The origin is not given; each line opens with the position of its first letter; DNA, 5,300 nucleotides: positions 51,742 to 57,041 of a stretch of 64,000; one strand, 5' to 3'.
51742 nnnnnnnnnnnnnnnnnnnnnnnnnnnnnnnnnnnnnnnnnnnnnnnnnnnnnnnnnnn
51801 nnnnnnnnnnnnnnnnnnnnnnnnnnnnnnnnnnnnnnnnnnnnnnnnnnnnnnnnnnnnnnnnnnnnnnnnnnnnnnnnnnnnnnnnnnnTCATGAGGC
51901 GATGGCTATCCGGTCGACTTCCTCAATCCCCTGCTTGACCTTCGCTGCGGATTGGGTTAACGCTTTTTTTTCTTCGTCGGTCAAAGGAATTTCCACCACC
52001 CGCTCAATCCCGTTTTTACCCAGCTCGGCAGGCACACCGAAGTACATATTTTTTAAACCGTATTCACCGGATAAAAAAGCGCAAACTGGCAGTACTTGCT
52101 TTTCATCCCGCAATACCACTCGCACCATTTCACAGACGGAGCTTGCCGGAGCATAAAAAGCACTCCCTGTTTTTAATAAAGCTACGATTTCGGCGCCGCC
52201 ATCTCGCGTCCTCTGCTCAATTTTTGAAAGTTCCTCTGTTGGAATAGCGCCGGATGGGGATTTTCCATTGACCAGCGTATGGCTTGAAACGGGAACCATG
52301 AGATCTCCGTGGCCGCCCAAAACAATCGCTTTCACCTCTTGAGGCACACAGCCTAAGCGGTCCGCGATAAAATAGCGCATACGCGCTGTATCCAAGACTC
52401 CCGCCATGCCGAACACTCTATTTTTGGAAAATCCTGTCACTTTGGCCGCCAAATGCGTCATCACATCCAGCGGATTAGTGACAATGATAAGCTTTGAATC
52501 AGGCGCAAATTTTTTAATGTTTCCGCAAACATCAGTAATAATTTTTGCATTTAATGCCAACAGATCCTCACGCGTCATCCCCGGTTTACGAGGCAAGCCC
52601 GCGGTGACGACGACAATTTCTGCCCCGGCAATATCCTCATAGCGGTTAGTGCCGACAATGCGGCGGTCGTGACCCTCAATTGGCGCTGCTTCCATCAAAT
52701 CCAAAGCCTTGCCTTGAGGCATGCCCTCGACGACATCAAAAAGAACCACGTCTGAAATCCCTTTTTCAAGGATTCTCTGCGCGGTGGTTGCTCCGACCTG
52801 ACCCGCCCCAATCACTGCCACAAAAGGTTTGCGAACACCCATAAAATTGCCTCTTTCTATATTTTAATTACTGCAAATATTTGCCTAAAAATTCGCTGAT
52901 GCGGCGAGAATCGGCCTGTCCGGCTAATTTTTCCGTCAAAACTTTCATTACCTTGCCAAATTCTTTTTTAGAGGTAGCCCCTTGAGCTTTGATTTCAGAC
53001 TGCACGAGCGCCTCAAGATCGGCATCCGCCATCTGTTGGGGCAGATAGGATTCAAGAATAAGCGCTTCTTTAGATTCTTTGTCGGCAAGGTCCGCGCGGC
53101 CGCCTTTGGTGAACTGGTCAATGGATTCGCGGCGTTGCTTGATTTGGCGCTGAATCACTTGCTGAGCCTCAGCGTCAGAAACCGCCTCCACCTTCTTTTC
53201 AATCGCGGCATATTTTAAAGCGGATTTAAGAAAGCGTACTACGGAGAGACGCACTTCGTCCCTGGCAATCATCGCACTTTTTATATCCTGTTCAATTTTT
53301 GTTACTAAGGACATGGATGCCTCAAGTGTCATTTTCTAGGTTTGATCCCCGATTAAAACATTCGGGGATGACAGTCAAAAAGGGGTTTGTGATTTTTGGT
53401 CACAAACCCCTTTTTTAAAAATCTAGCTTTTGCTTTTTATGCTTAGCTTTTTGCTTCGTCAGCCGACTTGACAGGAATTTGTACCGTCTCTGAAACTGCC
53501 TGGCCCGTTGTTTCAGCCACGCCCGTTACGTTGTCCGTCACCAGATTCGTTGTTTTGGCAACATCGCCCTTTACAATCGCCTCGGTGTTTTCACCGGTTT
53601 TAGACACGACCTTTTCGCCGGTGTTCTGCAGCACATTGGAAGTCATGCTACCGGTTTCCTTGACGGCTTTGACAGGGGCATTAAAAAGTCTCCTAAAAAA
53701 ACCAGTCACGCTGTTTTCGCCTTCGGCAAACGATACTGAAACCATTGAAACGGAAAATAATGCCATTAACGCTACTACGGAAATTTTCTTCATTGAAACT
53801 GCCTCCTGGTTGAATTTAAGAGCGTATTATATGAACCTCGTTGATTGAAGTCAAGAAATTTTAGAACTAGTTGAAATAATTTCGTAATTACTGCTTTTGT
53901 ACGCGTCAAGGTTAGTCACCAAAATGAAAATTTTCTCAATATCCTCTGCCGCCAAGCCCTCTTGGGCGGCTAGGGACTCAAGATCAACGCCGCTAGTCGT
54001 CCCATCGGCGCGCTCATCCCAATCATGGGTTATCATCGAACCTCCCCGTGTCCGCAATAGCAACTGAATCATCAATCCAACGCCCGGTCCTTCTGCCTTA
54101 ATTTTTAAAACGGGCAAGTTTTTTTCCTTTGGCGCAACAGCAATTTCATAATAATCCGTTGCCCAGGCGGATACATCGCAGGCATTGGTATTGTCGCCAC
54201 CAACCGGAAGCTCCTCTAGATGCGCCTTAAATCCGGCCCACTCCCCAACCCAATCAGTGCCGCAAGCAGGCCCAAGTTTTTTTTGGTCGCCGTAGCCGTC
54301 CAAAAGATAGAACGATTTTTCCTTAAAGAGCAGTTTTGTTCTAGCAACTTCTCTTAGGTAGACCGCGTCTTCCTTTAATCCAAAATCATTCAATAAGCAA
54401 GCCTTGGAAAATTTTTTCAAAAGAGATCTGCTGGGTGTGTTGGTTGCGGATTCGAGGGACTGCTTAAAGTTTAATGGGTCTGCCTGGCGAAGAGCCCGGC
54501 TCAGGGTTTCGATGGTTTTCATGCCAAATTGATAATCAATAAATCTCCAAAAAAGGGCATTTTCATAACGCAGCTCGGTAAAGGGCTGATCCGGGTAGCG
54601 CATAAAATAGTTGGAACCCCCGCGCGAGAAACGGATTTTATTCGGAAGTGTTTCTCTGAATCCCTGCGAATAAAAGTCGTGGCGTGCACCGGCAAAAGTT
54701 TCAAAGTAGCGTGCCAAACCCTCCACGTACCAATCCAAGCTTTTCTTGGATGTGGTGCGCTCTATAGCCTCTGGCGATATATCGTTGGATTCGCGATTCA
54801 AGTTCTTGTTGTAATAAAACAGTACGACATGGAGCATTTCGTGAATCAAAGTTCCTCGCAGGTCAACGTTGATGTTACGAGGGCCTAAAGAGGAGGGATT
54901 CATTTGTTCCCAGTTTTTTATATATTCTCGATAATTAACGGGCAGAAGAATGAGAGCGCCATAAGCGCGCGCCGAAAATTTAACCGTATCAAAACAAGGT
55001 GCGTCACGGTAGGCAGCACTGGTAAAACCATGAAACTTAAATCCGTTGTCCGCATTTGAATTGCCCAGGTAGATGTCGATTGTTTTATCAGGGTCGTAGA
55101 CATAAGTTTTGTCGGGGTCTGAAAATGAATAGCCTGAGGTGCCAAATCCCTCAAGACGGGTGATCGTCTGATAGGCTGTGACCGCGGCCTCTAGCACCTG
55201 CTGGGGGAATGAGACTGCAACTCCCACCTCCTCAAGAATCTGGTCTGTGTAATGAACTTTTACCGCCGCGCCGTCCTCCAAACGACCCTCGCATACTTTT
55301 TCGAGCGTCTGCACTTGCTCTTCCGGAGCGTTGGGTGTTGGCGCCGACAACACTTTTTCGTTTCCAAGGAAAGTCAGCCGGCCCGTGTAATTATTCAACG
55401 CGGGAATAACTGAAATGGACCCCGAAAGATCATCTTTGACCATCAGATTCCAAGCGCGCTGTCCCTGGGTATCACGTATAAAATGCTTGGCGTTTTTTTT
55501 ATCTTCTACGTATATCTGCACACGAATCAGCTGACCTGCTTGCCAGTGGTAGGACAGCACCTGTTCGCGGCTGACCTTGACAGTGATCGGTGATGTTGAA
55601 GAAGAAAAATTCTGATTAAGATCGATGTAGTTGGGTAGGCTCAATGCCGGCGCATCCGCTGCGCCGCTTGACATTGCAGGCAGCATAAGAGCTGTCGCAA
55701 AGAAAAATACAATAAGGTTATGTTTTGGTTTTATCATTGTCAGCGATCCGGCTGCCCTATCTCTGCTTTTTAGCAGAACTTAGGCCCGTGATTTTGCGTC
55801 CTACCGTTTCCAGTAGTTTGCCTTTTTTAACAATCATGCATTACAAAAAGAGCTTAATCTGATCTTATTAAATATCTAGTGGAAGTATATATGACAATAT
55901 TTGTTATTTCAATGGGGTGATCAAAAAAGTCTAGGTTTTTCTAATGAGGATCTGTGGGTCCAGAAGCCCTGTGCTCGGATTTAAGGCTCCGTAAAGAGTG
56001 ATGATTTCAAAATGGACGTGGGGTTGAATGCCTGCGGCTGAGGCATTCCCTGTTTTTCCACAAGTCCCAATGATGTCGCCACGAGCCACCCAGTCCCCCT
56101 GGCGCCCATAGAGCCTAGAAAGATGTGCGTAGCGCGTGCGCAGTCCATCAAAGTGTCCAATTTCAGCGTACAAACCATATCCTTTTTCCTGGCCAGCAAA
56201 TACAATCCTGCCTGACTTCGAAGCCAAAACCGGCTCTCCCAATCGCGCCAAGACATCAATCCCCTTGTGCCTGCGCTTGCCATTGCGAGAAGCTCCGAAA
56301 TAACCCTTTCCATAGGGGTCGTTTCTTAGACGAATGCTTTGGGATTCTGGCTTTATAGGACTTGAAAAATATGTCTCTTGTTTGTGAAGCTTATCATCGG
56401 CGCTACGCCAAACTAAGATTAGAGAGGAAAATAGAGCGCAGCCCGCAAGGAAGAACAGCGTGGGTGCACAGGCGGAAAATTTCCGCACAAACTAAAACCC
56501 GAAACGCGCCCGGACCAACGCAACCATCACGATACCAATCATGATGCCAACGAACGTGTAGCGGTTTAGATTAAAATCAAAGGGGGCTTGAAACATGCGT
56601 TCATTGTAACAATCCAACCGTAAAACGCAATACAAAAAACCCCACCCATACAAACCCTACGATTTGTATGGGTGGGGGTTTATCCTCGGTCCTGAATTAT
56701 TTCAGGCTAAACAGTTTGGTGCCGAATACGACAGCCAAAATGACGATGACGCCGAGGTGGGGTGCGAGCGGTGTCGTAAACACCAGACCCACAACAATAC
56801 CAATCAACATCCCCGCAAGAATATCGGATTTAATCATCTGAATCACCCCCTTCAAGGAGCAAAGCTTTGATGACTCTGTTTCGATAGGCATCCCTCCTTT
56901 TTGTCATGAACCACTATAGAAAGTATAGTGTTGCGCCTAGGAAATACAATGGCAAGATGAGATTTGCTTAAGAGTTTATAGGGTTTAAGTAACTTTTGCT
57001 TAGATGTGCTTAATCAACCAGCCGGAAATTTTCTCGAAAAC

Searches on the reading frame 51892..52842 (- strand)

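Call 43: search_protein_families(library=pfam, proteins=[window:51892-52842:-], max_evalue=0.001)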
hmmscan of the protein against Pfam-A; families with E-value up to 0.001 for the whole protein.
window:51892-52842:- (316 aa): 4 families
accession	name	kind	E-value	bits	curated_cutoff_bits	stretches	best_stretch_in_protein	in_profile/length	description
PF00056.29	Ldh_1_N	-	4e-41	140.8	27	1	8-145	3-141/141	lactate/malate dehydrogenase, NAD binding domain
PF02866.23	Ldh_1_C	-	5e-34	118.2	22.6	1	150-309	3-170/174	lactate/malate dehydrogenase, alpha/beta C-terminal domain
PF02056.22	Glyco_hydro_4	-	0.0004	20.5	23.2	0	100-140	122-162/183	Family 4 glycosyl hydrolase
PF03721.20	UDPG_MGDP_dh_N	-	0.00041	20.4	27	0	8-122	3-120/187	UDP-glucose/GDP-mannose dehydrogenase family, NAD binding domain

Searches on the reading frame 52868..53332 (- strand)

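Call 43: search_protein_families(library=pfam, proteins=[window:52868-53332:-], max_evalue=0.001)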
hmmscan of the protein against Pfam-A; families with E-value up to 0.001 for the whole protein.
window:52868-53332:- (154 aa): 1 family
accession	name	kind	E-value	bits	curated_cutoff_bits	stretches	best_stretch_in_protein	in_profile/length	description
PF09424.15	YqeY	-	8.2e-46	156.1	27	1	11-151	2-141/143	Yqey-like protein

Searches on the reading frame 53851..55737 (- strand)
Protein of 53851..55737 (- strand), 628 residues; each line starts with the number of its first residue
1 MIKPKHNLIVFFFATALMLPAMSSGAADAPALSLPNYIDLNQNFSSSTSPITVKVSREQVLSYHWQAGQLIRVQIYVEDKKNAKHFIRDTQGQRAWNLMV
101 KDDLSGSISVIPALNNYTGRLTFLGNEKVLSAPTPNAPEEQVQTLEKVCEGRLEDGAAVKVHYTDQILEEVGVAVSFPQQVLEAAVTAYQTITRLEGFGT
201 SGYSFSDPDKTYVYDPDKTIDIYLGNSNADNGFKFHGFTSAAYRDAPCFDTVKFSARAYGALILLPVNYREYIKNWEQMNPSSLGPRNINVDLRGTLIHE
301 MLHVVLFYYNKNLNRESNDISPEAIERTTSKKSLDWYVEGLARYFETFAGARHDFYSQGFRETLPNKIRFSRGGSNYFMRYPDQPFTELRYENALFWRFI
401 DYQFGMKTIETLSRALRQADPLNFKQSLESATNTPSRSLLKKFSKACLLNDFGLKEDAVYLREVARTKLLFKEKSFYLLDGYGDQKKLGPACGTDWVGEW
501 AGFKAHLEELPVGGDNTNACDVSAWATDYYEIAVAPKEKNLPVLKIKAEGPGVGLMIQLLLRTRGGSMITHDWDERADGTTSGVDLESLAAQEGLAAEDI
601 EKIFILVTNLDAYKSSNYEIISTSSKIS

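Call 3: search_protein_families(library=pfam, proteins=[window:53851-55737:-], max_evalue=0.01)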
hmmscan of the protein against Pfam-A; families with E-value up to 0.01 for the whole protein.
window:53851-55737:- (628 aa): 0 families

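Call 4: search_protein_families(library=ncbifam, proteins=[window:53851-55737:-], max_evalue=0.01)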
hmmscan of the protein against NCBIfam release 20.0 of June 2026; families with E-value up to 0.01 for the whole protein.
window:53851-55737:- (628 aa): 1 family
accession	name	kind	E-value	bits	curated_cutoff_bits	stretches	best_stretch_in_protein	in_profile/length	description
NF045524.1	MXAN_6640_HExxH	subfamily_domain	0.00034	20.4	140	1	162-445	2-237/290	MXAN_6640 family putative metalloprotease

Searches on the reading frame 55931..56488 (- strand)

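Call 3: search_protein_families(library=pfam, proteins=[window:55931-56488:-], max_evalue=0.01)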
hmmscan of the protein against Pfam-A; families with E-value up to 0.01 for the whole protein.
window:55931-56488:- (185 aa): 1 family
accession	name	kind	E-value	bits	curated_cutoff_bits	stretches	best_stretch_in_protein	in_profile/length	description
PF01551.29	Peptidase_M23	-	6.4e-26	90.8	28.7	1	73-171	2-96/96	Peptidase family M23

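Call 4: search_protein_families(library=ncbifam, proteins=[window:55931-56488:-], max_evalue=0.01)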
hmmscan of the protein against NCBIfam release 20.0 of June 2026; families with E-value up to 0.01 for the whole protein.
window:55931-56488:- (185 aa): 15 families
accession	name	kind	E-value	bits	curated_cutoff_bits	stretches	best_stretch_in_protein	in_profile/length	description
NF052336.1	PdgHdaseHSB100310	equivalog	2.2e-18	66.7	500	1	63-162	46-141/316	peptidoglycan hydrolase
NF008652.0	PRK11649.1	equivalog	3.6e-16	58.9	341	1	73-174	312-409/439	murein DD-endopeptidase MepM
NF052530.1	Heli_ShapePgp3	exception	7.9e-14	51.4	300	1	72-164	165-253/270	peptidoglycan metallopeptidase Pgp3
NF050804.1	CellDivDipMCaul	equivalog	1.1e-13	50.9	900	1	64-162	519-613/634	cell division endopeptidase DipM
NF053825.1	PdgNdpepShyA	equivalog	2e-13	49.9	700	1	73-171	295-389/425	peptidoglycan DD-endopeptidase ShyA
NF053738.1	S2SprSpoIIQBc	equivalog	2.2e-13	50.4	250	1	73-173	121-221/232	stage II sporulation protein SpoIIQ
NF040883.1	amid_act_ActS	equivalog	5.4e-13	48.8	375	1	74-171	136-229/242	amidase activator ActS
NF041208.1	celldiv_DipM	equivalog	1.8e-11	43.9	740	1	67-172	312-414/419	cell division endopeptidase DipM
NF053824.1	PdgNdpepShyC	equivalog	7.3e-11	41.6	700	1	72-164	294-382/429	peptidoglycan DD-endopeptidase ShyC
NF008123.1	PRK10871.1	equivalog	1.3e-10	41.2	311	1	64-164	258-351/365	murein hydrolase activator NlpD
NF052529.1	PG_M23_Pgp6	exception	1.4e-08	33.8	600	1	74-163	335-420/452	peptidoglycan metallopeptidase Pgp6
NF047755.1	LIC_10271_M23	exception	4.5e-06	26.6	180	1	74-143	117-186/207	LIC_10271 family cell wall hydrolase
NF004799.0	PRK06148.1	subfamily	5.2e-06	24.7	1128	1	68-167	433-542/1015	hypothetical protein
NF008644.1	PRK11637.1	equivalog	5.4e-06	25.6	270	1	63-172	275-380/385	murein hydrolase activator EnvC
NF047657.1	CellWlHdaseLepto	equivalog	0.0041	16.6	400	1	73-143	127-197/221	hypothetical protein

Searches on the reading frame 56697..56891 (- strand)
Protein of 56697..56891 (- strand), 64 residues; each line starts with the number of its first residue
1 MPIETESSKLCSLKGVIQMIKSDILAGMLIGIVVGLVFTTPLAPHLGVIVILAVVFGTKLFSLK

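Call 18: search_protein_families(library=pfam, proteins=[window:56697-56891:-], max_evalue=0.001)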
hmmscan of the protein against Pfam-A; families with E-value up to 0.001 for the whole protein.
window:56697-56891:- (64 aa): 0 families

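Call 75: search_protein_families(library=ncbifam, proteins=[window:56697-56891:-], max_evalue=0.1)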
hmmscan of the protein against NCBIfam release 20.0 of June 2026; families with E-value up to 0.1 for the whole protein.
window:56697-56891:- (64 aa): 0 families
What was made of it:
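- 56697..56891 (-): Small hydrophobic ORF (64 aa, two predicted membrane helices by eye). It lies 108 nt after the hydrolase. No family hit (calls 18, 75).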
